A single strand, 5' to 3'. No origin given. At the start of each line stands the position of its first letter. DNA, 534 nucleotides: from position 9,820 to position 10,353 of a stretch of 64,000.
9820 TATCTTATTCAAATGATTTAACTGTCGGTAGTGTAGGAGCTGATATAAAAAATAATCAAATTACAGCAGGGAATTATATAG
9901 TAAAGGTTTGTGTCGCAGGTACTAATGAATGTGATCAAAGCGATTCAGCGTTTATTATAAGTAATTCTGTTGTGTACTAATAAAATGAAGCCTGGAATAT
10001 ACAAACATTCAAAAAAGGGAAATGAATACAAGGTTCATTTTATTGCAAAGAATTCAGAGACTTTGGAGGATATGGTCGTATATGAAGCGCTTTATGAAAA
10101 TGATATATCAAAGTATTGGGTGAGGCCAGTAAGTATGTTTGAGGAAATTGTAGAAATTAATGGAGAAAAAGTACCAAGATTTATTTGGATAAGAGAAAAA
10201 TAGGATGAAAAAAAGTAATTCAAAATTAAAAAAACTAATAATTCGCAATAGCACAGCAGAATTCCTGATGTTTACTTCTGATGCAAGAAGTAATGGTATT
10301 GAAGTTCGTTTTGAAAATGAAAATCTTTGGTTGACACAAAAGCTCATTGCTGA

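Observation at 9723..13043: A four-gene accessory cassette inserted between pheS and pheT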

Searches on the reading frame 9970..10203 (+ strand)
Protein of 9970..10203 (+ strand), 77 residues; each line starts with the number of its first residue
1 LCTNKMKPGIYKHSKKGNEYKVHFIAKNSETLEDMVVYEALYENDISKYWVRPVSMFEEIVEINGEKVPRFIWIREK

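Call 3: search_protein_families(library=pfam, proteins=[window:9970-10203:+], max_evalue=0.01)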
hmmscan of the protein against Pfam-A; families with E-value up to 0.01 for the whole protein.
window:9970-10203:+ (77 aa): 1 family
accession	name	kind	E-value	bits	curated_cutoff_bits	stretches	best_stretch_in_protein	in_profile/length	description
PF07866.17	DUF1653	-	4.6e-21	75.4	23.5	1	9-71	1-60/62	Protein of unknown function (DUF1653)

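Call 16: search_protein_families(library=padloc, proteins=[window:9985-10203:+], max_evalue=0.01)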
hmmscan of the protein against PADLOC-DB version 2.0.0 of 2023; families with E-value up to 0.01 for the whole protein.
window:9985-10203:+ (72 aa): 0 families

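Call 17: search_protein_families(library=ncbifam, proteins=[window:9985-10203:+], max_evalue=0.001)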
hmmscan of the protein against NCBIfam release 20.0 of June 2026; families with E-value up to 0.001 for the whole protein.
window:9985-10203:+ (72 aa): 0 families

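Call 25: search_solved_structures(query=window:9985-10203:+, max_evalue=1, show_alignments=2)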
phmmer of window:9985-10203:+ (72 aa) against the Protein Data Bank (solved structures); distinct sequences matched with E-value up to 1: 29.
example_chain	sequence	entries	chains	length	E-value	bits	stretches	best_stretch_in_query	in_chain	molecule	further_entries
3be3_A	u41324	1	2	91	0.00024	24.8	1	2-69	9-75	Uncharacterized protein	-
3rmy_A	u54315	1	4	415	0.078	16.8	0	28-67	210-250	Botulinum neurotoxin type D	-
3ogg_A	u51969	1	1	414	0.079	16.8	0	28-67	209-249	Botulinum neurotoxin type D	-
3n7j_A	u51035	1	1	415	0.079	16.8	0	28-67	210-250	Botulinum neurotoxin type D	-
3rmx_A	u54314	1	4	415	0.081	16.8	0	28-67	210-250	Botulinum neurotoxin type D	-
3pme_A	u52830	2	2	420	0.094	16.6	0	26-47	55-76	Type C neurotoxin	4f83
3obr_A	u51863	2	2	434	0.097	16.6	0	28-67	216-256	Botulinum neurotoxin type D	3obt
6two_AAA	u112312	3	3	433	0.42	14.5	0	25-60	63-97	Bont/A1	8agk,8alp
4iqp_A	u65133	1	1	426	0.43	14.5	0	25-60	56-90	Botulinum neurotoxin type A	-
3fuo_A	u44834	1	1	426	0.43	14.5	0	25-60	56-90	Botulinum neurotoxin type A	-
5tpc_A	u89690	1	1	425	0.43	14.5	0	25-60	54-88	Botulinum neurotoxin type A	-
5jlv_A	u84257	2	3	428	0.44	14.5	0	25-60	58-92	Botulinum neurotoxin type A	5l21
5mk6_A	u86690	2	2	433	0.44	14.5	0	25-60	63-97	Botulinum neurotoxin type A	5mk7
5jmc_A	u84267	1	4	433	0.45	14.4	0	25-60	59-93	Botulinum neurotoxin type A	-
4jra_A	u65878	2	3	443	0.45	14.4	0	25-60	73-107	Botulinum neurotoxin type A | Botulinum neurotoxin A heavy chain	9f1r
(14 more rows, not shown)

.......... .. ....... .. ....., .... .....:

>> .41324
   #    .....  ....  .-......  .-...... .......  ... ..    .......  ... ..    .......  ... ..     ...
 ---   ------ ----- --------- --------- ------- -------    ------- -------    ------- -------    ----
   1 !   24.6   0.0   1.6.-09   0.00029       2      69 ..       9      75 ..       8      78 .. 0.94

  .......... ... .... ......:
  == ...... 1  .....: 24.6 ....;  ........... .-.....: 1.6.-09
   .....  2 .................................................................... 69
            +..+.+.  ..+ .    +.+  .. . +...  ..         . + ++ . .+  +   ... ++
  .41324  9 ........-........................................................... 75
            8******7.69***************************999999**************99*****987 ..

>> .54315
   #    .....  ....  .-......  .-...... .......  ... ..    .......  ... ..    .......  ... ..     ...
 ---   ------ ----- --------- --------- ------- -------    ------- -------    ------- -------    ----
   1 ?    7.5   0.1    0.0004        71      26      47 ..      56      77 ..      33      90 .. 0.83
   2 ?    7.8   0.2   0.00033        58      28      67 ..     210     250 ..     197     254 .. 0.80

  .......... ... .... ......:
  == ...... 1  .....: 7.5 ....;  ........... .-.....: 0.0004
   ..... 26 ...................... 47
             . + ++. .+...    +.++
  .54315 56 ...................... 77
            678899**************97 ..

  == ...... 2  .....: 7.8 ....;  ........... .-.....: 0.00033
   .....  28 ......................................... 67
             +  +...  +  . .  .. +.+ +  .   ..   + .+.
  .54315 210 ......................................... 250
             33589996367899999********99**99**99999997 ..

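Call 43: find_homologous_proteins(query=window:9985-10203:+, max_evalue=0.00001)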
Query window:9985-10203:+ (72 aa): 354 proteins with E <= 0.00001 among 354 candidates; the best 120 are listed.
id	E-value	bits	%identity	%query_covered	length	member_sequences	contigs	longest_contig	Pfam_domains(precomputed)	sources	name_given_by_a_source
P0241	2.7e-41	156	100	100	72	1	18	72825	PF07866.18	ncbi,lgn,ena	-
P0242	3.9e-41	156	99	100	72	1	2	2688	PF07866.18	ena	-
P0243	6.9e-41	155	99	100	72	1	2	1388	PF07866.18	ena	-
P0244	4.0e-35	137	85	100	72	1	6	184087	PF07866.18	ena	-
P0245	4.1e-35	137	85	100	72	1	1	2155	PF07866.18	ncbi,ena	ncbi:MAG: DUF1653 domain-containing protein [bacterium]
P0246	7.0e-35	136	83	100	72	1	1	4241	PF07866.18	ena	-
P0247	8.9e-35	136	82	100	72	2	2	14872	PF07866.18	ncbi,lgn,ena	-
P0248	1.4e-34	135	83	99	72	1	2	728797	PF07866.18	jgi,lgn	jgi:hypothetical protein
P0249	1.7e-34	135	81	100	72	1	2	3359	PF07866.18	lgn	-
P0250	2.3e-34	134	86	100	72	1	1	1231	PF07866.18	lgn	-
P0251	3.2e-34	134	87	99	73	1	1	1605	PF07866.18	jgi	jgi:hypothetical protein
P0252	3.3e-34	134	87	99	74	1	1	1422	PF07866.18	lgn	-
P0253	6.0e-34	133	86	100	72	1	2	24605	PF07866.18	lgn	-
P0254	1.3e-33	132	82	99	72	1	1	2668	PF07866.18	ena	-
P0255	1.9e-33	131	82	100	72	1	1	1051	PF07866.18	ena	-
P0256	3.2e-33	131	83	99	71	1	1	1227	PF07866.18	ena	-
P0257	3.7e-33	130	82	100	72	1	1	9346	PF07866.18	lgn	-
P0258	6.7e-33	130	82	100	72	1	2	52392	PF07866.18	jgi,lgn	jgi:hypothetical protein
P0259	7.3e-33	129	79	99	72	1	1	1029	PF07866.18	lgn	-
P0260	1.1e-32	129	79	100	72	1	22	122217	PF07866.18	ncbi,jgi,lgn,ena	jgi:hypothetical protein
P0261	1.3e-32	129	82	99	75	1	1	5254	PF07866.18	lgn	-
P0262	1.4e-32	129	77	99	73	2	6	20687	PF07866.18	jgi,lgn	jgi:hypothetical protein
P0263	1.7e-32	128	77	99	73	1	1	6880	PF07866.18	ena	-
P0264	2.1e-32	128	79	99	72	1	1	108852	PF07866.18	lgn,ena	-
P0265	2.2e-32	128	80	99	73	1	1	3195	PF07866.18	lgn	-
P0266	2.3e-32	128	78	100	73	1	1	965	PF07866.18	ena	-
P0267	2.6e-32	128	79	99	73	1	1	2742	PF07866.18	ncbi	-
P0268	2.9e-32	128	82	100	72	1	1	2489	PF07866.18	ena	-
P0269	3.1e-32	127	82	100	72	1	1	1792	PF07866.18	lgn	-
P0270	1.4e-31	125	77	99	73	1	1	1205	PF07866.18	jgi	jgi:hypothetical protein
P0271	1.9e-31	125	82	100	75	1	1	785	PF07866.18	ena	-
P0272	1.9e-31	125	75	99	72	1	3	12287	PF07866.18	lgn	-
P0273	2.4e-31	125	79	99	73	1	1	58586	PF07866.18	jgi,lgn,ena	-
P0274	3.2e-31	124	79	99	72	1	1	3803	PF07866.18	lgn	-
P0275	3.3e-31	124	77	99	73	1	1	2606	PF07866.18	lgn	-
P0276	3.7e-31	124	76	100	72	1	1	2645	PF07866.18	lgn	-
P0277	3.8e-31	124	79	100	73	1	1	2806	PF07866.18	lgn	-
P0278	3.9e-31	124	77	99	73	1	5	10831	PF07866.18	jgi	jgi:hypothetical protein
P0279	4.5e-31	124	75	100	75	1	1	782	PF07866.18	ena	-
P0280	4.6e-31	124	75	100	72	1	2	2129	PF07866.18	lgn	-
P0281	4.7e-31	124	75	99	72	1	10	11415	PF07866.18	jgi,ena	jgi:hypothetical protein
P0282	6.8e-31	123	74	100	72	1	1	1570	PF07866.18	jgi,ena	-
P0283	7.5e-31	123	78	100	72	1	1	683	PF07866.18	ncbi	-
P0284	8.0e-31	123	78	100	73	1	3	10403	PF07866.18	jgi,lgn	jgi:hypothetical protein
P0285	9.3e-31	123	76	99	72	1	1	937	PF07866.18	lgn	-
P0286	1.2e-30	122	79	99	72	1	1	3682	PF07866.18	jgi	jgi:hypothetical protein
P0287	1.4e-30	122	78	100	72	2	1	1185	PF07866.18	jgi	jgi:hypothetical protein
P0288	2.1e-30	122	80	96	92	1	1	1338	PF07866.18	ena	-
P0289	2.3e-30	122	78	100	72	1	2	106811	PF07866.18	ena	-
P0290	2.4e-30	122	78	93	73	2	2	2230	PF07866.18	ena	-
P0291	2.4e-30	121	76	100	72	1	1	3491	PF07866.18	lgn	-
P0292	2.9e-30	121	78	100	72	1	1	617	PF07866.18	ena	-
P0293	3.1e-30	121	72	99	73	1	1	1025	PF07866.18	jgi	jgi:hypothetical protein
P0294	3.1e-30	121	79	100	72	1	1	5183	PF07866.18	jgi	jgi:hypothetical protein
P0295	4.2e-30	121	79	99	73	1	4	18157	PF07866.18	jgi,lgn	jgi:hypothetical protein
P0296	4.5e-30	121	77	99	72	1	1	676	PF07866.18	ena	-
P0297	4.6e-30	121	73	99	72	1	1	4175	PF07866.18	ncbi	-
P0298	4.8e-30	121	72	100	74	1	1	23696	PF07866.18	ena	-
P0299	6.2e-30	120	76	99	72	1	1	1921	PF07866.18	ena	-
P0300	6.3e-30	120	72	99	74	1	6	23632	PF07866.18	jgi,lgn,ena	-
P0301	7.2e-30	120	77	99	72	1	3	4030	PF07866.18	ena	-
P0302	7.7e-30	120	77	99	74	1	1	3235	PF07866.18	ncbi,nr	ncbi:MAG: DUF1653 domain-containing protein [Candidatus Taylorbacteria bacterium]|nr:DUF1653 domain-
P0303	8.3e-30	120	73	99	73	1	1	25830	PF07866.18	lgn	-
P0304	8.4e-30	120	76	100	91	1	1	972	PF07866.18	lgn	-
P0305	9.0e-30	120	77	96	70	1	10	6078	PF07866.18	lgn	-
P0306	1.1e-29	119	76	99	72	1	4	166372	PF07866.18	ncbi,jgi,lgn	jgi:hypothetical protein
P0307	1.4e-29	119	75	99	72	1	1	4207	PF07866.18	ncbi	-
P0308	1.5e-29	119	76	99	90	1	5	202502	PF07866.18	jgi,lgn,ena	-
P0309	1.5e-29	119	76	97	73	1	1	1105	PF07866.18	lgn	-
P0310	2.2e-29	118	77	99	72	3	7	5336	PF07866.18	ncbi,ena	-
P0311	2.3e-29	118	75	99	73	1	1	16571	PF07866.18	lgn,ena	-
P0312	2.4e-29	118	75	99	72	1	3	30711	PF07866.18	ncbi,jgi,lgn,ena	ncbi:MAG: DUF1653 domain-containing protein [Candidatus Taylorbacteria bacterium]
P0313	2.5e-29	118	73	99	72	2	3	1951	PF07866.18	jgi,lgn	jgi:hypothetical protein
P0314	3.0e-29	118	74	100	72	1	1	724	PF07866.18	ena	-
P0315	3.0e-29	118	69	99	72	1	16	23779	PF07866.18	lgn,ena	-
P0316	3.2e-29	118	72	100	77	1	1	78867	PF07866.18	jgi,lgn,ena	-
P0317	3.7e-29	118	72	100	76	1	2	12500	PF07866.18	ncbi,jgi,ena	ncbi:MAG: DUF1653 domain-containing protein [bacterium]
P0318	4.0e-29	118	73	99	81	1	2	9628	PF07866.18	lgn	-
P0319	4.8e-29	117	73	99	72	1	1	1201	PF07866.18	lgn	-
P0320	5.3e-29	117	73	99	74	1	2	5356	PF07866.18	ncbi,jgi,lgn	jgi:hypothetical protein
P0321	6.7e-29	117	79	97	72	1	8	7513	PF07866.18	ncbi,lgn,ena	-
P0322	6.8e-29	117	74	96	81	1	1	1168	PF07866.18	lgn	-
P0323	6.9e-29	117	75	99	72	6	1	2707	PF07866.18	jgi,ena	-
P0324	7.2e-29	117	73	99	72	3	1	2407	PF07866.18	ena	-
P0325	7.3e-29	117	72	99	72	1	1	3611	PF07866.18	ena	-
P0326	7.7e-29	117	73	99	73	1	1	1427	PF07866.18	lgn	-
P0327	8.0e-29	117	74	97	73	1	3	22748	PF07866.18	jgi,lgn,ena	-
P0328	1.0e-28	116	73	99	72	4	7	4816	PF07866.18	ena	-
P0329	1.3e-28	116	74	100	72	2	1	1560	PF07866.18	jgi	-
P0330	1.4e-28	116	80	97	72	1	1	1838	PF07866.18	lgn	-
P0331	1.5e-28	116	76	99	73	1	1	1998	PF07866.18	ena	-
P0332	1.5e-28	116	75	100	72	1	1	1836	PF07866.18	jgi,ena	-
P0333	1.7e-28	116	73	99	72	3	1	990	PF07866.18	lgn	-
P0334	2.0e-28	115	75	100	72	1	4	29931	PF07866.18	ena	-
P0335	2.1e-28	115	72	100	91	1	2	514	PF07866.18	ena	-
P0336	2.2e-28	115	69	99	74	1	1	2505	PF07866.18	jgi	jgi:hypothetical protein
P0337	2.3e-28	115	75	100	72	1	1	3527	PF07866.18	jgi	jgi:hypothetical protein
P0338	2.8e-28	115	76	97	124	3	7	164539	PF07866.18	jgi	jgi:hypothetical protein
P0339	2.9e-28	115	75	99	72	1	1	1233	PF07866.18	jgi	jgi:hypothetical protein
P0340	3.0e-28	115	72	99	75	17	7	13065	PF07866.18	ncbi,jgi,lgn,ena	jgi:hypothetical protein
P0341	4.4e-28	114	73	99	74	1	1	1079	PF07866.18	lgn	-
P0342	4.7e-28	114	70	99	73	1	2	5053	PF07866.18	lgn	-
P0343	5.2e-28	114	73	99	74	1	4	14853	PF07866.18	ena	-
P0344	5.9e-28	114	76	93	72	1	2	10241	PF07866.18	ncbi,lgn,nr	ncbi:MAG: DUF1653 domain-containing protein [Candidatus Pacebacteria bacterium]|nr:DUF1653 domain-co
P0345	6.3e-28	114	75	99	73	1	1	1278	PF07866.18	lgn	-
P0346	6.4e-28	114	76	99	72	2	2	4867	PF07866.18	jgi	jgi:hypothetical protein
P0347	7.7e-28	114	76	100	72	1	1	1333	PF07866.18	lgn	-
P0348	8.3e-28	113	76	100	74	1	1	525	PF07866.18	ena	-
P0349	1.1e-27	113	74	97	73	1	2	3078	PF07866.18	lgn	-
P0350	1.1e-27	113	71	97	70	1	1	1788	PF07866.18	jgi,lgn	jgi:hypothetical protein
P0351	1.3e-27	113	75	99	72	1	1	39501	PF07866.18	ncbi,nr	ncbi:MAG: DUF1653 domain-containing protein [Candidatus Pacebacteria bacterium]|nr:DUF1653 domain-co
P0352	1.4e-27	113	73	99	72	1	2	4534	PF07866.18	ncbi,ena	-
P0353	1.4e-27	113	73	97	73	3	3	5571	PF07866.18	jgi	jgi:hypothetical protein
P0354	1.6e-27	113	69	99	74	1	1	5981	PF07866.18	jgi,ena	jgi:hypothetical protein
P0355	1.7e-27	113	72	99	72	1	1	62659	PF07866.18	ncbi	-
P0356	1.7e-27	112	75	94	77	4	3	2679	PF07866.18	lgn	-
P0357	1.8e-27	112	77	96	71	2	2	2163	PF07866.18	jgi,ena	-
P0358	2.1e-27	112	75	93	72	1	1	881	PF07866.18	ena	-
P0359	2.5e-27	112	69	100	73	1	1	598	PF07866.18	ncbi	-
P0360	3.0e-27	112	73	97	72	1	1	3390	PF07866.18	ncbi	-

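Call 44: find_encoding_contigs(protein=P0260, flank=7000, max_places=3)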
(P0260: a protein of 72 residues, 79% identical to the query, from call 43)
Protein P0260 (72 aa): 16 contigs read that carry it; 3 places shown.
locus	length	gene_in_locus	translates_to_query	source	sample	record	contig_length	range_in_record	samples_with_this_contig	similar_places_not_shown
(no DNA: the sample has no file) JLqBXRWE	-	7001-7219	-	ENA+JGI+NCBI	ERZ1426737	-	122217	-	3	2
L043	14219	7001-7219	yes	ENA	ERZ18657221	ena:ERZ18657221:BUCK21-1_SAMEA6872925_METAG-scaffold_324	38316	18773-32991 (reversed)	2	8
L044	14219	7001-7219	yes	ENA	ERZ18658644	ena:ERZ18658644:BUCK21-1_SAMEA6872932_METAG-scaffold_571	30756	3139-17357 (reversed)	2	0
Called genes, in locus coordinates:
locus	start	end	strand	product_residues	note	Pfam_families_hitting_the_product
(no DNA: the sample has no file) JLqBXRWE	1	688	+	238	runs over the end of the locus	-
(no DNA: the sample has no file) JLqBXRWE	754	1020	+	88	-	PF01197:Ribosomal_L31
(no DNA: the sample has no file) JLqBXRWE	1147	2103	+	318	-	PF03462:PCRF, PF00472:RF-1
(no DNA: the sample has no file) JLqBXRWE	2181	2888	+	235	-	PF00318:Ribosomal_S2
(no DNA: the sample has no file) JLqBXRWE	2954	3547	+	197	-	PF00889:EF_TS, PF25025:EF-Ts_N (weak)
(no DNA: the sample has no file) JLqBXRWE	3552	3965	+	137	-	-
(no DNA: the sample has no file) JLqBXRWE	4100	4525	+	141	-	PF01844:HNH (weak)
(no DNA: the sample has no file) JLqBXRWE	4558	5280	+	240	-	PF01409:tRNA-synt_2d, PF17759:tRNA_synthFbeta (weak), PF00152:tRNA-synt_2 (faint)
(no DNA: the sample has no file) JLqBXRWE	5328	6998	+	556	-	PF01471:PG_binding_1, PF10342:Kre9_KNH (faint), PF00801:PKD (weak), PF18911:PKD_4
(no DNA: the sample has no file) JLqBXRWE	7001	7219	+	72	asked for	PF07866:DUF1653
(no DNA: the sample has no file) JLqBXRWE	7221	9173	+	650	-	PF03483:B3_4, PF03484:B5, PF03147:FDX-ACB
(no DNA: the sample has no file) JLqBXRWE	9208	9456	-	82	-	PF13240:Zn_Ribbon_1 (faint)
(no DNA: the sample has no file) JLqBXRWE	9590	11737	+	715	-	PF02518:HATPase_c, PF00204:DNA_gyraseB, PF01751:Toprim, PF00986:DNA_gyraseB_C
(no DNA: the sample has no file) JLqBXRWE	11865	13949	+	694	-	-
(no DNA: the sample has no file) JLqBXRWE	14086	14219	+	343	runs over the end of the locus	-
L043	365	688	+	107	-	PF27742:CTXL_M (faint)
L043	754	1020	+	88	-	PF01197:Ribosomal_L31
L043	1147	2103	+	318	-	PF03462:PCRF, PF00472:RF-1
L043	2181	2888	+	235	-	PF00318:Ribosomal_S2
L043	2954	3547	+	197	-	PF00889:EF_TS, PF25025:EF-Ts_N (weak)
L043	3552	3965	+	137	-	-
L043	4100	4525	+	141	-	PF01844:HNH (weak)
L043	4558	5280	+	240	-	PF01409:tRNA-synt_2d, PF17759:tRNA_synthFbeta (weak), PF00152:tRNA-synt_2 (faint)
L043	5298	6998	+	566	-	PF01471:PG_binding_1, PF10342:Kre9_KNH (faint), PF18911:PKD_4, PF00801:PKD (weak)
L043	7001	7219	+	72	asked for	PF07866:DUF1653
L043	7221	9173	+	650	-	PF03483:B3_4, PF03484:B5, PF03147:FDX-ACB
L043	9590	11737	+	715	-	PF02518:HATPase_c, PF00204:DNA_gyraseB, PF01751:Toprim, PF00986:DNA_gyraseB_C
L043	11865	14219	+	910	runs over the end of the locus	PF18911:PKD_4 (faint)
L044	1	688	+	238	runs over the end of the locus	-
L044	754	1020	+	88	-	PF01197:Ribosomal_L31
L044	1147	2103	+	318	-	PF03462:PCRF, PF00472:RF-1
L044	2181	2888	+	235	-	PF00318:Ribosomal_S2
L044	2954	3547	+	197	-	PF00889:EF_TS, PF25025:EF-Ts_N (weak)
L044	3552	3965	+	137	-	-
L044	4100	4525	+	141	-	PF01844:HNH (weak)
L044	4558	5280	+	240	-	PF01409:tRNA-synt_2d, PF17759:tRNA_synthFbeta (weak), PF00152:tRNA-synt_2 (faint)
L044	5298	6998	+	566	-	PF01471:PG_binding_1, PF10342:Kre9_KNH (faint), PF18911:PKD_4, PF00801:PKD (weak)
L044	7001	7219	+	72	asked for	PF07866:DUF1653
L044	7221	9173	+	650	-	PF03483:B3_4, PF03484:B5, PF03147:FDX-ACB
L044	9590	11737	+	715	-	PF02518:HATPase_c, PF00204:DNA_gyraseB, PF01751:Toprim, PF00986:DNA_gyraseB_C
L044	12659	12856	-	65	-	-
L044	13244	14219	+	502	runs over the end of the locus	-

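Call 45: find_encoding_contigs(protein=P0244, flank=7000, max_places=2)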
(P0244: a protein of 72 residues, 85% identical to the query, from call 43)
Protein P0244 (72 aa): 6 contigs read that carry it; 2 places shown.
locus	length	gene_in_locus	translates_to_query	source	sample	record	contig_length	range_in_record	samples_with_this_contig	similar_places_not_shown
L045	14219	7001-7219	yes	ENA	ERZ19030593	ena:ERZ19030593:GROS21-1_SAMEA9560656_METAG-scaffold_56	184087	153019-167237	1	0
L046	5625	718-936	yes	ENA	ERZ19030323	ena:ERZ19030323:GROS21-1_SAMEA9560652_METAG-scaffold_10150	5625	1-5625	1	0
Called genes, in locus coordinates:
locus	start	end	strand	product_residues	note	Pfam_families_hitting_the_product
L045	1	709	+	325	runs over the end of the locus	PF00389:2-Hacid_dh, PF02826:2-Hacid_dh_C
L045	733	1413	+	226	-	PF01386:Ribosomal_L25p, PF14693:Ribosomal_TL5_C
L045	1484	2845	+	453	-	PF01464:SLT (faint)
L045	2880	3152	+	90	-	PF01197:Ribosomal_L31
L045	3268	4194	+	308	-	PF03462:PCRF, PF00472:RF-1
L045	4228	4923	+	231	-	PF00318:Ribosomal_S2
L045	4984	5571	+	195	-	PF00889:EF_TS, PF25025:EF-Ts_N (weak)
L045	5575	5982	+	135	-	-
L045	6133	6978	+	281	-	PF01409:tRNA-synt_2d, PF17759:tRNA_synthFbeta (weak), PF00152:tRNA-synt_2 (faint)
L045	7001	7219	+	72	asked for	PF07866:DUF1653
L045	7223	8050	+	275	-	PF04383:KilA-N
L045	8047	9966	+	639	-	PF03483:B3_4, PF03484:B5, PF17759:tRNA_synthFbeta (weak), PF03147:FDX-ACB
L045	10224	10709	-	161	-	-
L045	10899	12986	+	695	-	PF02518:HATPase_c, PF00204:DNA_gyraseB, PF01751:Toprim, PF00986:DNA_gyraseB_C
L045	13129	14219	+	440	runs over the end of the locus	-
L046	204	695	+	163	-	PF01409:tRNA-synt_2d, PF17759:tRNA_synthFbeta (weak), PF00152:tRNA-synt_2 (faint)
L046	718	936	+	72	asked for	PF07866:DUF1653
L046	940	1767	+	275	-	PF04383:KilA-N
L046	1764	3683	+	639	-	PF03483:B3_4, PF03484:B5, PF17759:tRNA_synthFbeta (weak), PF03147:FDX-ACB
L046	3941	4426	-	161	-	-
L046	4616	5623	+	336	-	?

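Call 46: find_encoding_contigs(protein=P0248, flank=7000, max_places=2)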
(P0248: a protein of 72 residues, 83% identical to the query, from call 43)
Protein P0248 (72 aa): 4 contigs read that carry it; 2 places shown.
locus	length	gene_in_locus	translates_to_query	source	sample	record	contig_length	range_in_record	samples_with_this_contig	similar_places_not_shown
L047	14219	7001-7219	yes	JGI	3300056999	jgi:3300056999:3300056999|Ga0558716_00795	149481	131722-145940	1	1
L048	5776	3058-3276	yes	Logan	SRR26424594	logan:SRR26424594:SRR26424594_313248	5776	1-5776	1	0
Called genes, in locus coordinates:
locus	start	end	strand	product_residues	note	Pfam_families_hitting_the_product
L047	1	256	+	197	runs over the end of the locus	PF00889:EF_TS, PF25025:EF-Ts_N (weak)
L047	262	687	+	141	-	-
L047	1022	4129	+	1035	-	PF10633:NPCBM_assoc (faint), PF01471:PG_binding_1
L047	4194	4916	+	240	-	PF00152:tRNA-synt_2 (faint), PF01409:tRNA-synt_2d, PF17759:tRNA_synthFbeta (weak)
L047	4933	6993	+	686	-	PF01471:PG_binding_1, PF10342:Kre9_KNH (faint), PF12690:BsuPI (faint)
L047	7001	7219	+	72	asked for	PF07866:DUF1653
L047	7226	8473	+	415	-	PF03483:B3_4, PF03484:B5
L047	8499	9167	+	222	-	PF03147:FDX-ACB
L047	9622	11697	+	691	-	PF02518:HATPase_c, PF00204:DNA_gyraseB, PF01751:Toprim, PF00986:DNA_gyraseB_C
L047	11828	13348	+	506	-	-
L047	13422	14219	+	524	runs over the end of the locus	PF18911:PKD_4 (faint)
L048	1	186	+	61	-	?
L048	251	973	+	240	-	PF00152:tRNA-synt_2 (faint), PF01409:tRNA-synt_2d, PF17759:tRNA_synthFbeta (weak)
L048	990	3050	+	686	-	PF01471:PG_binding_1, PF10342:Kre9_KNH (faint), PF12690:BsuPI (faint)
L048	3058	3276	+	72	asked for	PF07866:DUF1653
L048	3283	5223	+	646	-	PF03483:B3_4, PF03484:B5, PF17759:tRNA_synthFbeta (weak), PF03147:FDX-ACB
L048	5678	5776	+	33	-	?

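Call 53: search_protein_families(library=pfam, proteins=[L045:7223-8050:+, L043:4100-4525:+], max_evalue=0.01)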
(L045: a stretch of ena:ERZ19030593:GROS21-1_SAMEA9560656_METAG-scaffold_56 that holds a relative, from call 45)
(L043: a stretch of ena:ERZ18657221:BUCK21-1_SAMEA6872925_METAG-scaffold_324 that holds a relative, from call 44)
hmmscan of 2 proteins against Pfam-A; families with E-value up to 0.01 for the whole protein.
L045:7223-8050:+ (275 aa): 1 family
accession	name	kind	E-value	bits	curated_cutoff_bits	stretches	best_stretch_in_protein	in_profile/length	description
PF04383.19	KilA-N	-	3.2e-21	75.6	23.8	1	8-140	2-105/107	KilA-N domain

L043:4100-4525:+ (141 aa): 2 families
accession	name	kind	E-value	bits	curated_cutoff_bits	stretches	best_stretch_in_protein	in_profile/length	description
PF01844.29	HNH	-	1.5e-05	25.4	21.4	1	73-115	1-41/47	HNH endonuclease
PF13392.12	HNH_3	-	1.8e-05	24.7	24.8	1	85-110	12-39/46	HNH endonuclease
